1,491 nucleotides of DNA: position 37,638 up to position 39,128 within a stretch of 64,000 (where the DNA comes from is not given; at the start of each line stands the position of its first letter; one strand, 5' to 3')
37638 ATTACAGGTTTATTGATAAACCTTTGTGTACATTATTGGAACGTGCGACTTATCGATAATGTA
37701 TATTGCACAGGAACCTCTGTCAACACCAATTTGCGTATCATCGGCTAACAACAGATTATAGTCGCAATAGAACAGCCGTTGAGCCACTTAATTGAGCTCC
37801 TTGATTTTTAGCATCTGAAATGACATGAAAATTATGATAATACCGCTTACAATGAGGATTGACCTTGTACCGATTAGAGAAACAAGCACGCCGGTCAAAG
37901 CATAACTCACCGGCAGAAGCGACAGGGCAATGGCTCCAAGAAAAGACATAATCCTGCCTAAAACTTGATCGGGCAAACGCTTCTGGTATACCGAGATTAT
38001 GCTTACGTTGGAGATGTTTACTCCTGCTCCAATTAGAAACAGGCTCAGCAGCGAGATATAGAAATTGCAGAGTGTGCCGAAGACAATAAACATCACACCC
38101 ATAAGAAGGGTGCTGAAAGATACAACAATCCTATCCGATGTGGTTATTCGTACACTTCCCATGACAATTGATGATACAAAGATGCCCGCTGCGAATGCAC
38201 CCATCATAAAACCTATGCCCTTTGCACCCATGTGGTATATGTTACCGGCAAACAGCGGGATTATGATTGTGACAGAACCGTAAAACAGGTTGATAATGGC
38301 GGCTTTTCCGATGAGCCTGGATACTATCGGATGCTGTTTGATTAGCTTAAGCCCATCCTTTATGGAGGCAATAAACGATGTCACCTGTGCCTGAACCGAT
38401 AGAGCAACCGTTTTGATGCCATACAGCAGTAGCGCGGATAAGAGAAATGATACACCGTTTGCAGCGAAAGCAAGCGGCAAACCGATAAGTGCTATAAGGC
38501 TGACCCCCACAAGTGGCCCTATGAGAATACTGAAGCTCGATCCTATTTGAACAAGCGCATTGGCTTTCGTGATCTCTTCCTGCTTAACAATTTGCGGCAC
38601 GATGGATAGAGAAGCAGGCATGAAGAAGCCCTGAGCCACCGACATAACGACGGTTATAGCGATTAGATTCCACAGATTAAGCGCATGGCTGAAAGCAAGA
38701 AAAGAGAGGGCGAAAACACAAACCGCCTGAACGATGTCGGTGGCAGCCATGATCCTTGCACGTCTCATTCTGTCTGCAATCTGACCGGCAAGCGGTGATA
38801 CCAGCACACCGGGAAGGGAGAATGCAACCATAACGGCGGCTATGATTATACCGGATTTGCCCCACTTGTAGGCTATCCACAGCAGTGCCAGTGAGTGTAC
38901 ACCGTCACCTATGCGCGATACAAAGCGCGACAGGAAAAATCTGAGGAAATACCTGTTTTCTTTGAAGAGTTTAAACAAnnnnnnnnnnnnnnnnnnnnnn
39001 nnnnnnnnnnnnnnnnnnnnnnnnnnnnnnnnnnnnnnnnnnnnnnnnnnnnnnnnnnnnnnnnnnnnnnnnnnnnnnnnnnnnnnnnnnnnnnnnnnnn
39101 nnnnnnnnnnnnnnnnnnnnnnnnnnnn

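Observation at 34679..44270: Orphan, carrier-less cluster: LuxE, LuxC-PaaK fusion, anti-sigma-like GNAT, MFS and two further PaaK-like ligases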

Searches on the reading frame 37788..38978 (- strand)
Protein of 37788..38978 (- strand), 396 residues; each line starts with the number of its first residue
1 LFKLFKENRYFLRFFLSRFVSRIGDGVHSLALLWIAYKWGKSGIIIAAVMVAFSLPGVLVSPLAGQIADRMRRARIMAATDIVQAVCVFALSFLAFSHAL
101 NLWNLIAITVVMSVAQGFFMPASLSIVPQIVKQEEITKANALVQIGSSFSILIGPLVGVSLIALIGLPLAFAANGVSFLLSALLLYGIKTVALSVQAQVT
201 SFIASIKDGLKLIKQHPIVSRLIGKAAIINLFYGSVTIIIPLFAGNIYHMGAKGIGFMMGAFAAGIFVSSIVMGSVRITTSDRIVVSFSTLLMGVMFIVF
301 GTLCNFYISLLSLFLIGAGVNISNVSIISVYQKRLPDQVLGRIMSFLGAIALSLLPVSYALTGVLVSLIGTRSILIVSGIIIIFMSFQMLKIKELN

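Call 3: search_protein_families(library=pfam, proteins=[window:37788-38978:-], max_evalue=0.01)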
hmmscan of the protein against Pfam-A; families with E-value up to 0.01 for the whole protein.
window:37788-38978:- (396 aa): 3 families
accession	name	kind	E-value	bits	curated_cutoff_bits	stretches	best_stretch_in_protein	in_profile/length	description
PF07690.21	MFS_1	-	2.1e-35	122.7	33.4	1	15-350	2-337/347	Major Facilitator Superfamily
PF05977.19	MFS_3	-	8.2e-33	114.1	27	1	10-391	11-392/524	Transmembrane secretion effector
PF13347.12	MFS_2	-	3.4e-06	26.3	27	1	1-165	216-378/427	MFS/sugar transport protein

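Call 4: search_protein_families(library=ncbifam, proteins=[window:37788-38978:-], max_evalue=0.01)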
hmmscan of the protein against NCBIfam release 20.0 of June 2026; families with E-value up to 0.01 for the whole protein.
window:37788-38978:- (396 aa): 14 families
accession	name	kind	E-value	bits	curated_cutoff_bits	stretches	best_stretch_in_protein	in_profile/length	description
TIGR00900.1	2A0121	subfamily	7.4e-63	213.1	319.6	1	11-370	1-364/364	H+ Antiporter protein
NF007792.0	PRK10489.1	equivalog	1e-30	107.1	324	1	2-390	10-396/419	enterobactin transporter EntS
NF012178.0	tet_MFS_V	exception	1.6e-25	90.1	640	1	50-386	52-391/409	tetracycline efflux MFS transporter Tet(V)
NF000245.1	macrolide_MefA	exception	2.5e-23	82.8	675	1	10-394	10-398/405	macrolide efflux MFS transporter Mef(A)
NF006386.0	PRK08633.1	equivalog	5.2e-19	67.5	1221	1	7-389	7-406/1147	acyl-[ACP]--phospholipid O-acyltransferase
NF000246.1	macrolide_MefC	exception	5.3e-19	68.5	870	1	18-387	17-390/407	macrolide efflux MFS transporter Mef(C)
NF000051.1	macrolide_MefB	exception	2.1e-18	66.5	800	1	15-384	15-387/409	macrolide efflux MFS transporter Mef(B)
NF005291.0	PRK06814.1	equivalog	1.6e-16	59.5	1349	1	4-299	7-307/1140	acyl-[ACP]--phospholipid O-acyltransferase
NF000154.1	macrolide_MefEN2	exception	1.7e-11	44.1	800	1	32-386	30-385/401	macrolide efflux MFS transporter Mef(En2)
NF052575.1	MFS_efflux_Tap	equivalog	2.3e-11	43.3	625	1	16-391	11-393/401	multidrug efflux MFS transporter Tap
TIGR00880.1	2_A_01_02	superfamily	3.7e-10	40.1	131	1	51-186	5-135/141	multidrug resistance protein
NF008397.0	PRK11195.1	equivalog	2.2e-07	30.3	297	1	11-318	5-319/414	lysophospholipid transporter LplT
TIGR00886.1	2A0108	subfamily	4.8e-06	25.9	311.7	1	40-134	257-352/368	NarK family nitrate/nitrite MFS transporter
TIGR00881.1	2A0104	subfamily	0.0011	18.1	407.75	1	43-183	33-165/379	phosphoglycerate transporter protein PgtP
